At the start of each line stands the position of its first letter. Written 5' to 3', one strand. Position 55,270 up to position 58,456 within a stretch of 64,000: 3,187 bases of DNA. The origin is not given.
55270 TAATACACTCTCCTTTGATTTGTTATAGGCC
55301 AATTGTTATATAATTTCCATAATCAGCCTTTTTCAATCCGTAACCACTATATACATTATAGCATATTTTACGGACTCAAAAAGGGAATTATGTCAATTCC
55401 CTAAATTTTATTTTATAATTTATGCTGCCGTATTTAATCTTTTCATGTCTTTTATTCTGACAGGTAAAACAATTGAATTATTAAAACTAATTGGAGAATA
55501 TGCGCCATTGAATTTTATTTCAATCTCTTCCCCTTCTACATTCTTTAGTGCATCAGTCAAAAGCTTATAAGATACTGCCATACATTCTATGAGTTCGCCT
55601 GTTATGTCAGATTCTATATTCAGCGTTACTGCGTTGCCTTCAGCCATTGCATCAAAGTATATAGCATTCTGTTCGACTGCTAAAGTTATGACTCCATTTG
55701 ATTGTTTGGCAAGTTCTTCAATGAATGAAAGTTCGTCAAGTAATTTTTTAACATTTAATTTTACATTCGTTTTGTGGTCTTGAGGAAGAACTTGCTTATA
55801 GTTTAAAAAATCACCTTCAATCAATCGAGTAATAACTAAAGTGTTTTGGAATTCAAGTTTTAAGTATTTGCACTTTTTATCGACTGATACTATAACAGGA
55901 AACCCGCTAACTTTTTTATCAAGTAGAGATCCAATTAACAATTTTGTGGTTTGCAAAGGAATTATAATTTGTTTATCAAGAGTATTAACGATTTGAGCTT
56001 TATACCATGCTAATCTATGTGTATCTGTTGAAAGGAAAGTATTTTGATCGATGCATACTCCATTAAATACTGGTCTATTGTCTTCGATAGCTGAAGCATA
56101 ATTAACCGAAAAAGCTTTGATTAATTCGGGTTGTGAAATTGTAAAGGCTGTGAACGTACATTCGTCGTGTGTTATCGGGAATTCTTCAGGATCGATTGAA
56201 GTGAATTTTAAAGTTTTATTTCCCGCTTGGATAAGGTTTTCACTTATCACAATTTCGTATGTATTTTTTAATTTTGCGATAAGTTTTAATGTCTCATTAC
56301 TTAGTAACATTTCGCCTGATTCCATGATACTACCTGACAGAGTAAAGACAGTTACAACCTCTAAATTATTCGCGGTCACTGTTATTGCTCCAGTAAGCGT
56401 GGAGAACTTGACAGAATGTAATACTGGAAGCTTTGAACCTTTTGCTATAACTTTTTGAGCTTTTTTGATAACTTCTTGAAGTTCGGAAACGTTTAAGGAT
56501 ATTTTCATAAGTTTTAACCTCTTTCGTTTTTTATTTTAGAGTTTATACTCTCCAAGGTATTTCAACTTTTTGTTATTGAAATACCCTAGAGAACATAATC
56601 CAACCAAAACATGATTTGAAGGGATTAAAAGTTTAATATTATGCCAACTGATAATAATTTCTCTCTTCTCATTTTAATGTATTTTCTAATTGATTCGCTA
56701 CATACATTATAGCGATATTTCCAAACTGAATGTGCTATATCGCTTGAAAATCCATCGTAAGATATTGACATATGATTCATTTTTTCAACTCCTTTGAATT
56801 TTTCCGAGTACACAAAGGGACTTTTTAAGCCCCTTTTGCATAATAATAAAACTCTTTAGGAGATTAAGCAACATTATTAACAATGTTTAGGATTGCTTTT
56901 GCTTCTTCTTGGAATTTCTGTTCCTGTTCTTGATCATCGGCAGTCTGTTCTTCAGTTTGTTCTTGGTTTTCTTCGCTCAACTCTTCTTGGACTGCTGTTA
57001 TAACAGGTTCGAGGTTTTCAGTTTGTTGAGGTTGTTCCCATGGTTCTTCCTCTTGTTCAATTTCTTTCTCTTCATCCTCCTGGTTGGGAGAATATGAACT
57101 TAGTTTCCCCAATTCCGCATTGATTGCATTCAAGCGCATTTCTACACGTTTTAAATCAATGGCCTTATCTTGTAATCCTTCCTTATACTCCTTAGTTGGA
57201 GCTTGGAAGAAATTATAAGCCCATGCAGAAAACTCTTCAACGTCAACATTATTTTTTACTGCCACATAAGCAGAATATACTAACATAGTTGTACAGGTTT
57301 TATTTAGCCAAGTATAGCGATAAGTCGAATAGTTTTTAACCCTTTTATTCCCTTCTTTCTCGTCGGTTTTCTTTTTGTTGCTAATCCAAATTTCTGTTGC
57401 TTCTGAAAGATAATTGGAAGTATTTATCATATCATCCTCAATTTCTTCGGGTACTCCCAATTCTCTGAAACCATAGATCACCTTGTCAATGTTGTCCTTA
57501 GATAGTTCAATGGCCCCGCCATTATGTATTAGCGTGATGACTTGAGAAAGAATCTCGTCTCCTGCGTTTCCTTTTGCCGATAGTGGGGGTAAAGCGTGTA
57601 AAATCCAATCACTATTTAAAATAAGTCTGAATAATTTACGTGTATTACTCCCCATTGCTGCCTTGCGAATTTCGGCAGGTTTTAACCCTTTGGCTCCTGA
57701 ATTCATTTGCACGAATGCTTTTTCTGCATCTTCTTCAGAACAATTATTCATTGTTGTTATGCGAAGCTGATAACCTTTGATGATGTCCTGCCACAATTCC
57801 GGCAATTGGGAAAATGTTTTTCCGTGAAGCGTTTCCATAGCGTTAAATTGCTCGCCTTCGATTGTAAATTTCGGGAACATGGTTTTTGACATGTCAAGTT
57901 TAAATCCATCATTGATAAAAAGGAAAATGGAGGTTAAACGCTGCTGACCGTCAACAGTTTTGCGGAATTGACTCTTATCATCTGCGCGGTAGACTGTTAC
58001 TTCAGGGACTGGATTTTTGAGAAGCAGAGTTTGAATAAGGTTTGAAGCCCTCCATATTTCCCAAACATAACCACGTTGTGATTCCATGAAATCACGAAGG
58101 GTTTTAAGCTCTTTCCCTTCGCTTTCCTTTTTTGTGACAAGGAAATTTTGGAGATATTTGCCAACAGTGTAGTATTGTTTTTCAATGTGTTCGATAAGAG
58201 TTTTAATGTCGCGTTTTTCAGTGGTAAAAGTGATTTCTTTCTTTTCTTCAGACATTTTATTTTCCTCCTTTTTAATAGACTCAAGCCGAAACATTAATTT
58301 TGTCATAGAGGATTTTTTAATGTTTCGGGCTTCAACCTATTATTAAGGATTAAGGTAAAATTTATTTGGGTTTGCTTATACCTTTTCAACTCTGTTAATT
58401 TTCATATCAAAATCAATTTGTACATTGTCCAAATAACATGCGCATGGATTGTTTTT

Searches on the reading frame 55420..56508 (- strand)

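Call 24: search_protein_families(library=phrogs, proteins=[window:55420-56508:-], max_evalue=0.00001)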
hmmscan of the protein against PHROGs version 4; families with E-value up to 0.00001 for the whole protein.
window:55420-56508:- (362 aa): 2 families
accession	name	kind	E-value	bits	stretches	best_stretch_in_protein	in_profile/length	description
phrog_947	-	DNA, RNA and nucleotide metabolism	7.5e-46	157.7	1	1-352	3-365/368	DNA polymerase processivity factor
phrog_3007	-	DNA, RNA and nucleotide metabolism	5.1e-10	40.4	1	138-283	16-165/190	RusA-like Holliday junction resolvase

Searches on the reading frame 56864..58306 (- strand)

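Call 24: search_protein_families(library=phrogs, proteins=[window:56864-58306:-], max_evalue=0.00001)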
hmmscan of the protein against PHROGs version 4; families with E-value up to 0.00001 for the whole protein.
window:56864-58306:- (480 aa): 3 families
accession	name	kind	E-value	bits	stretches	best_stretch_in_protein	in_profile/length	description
phrog_2598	-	unknown function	8.1e-29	101.8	1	10-396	10-346/352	-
phrog_1583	-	unknown function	1.5e-15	57.9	1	14-216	3-171/417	-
phrog_26759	-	unknown function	4.9e-06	26.1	1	76-227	29-181/593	-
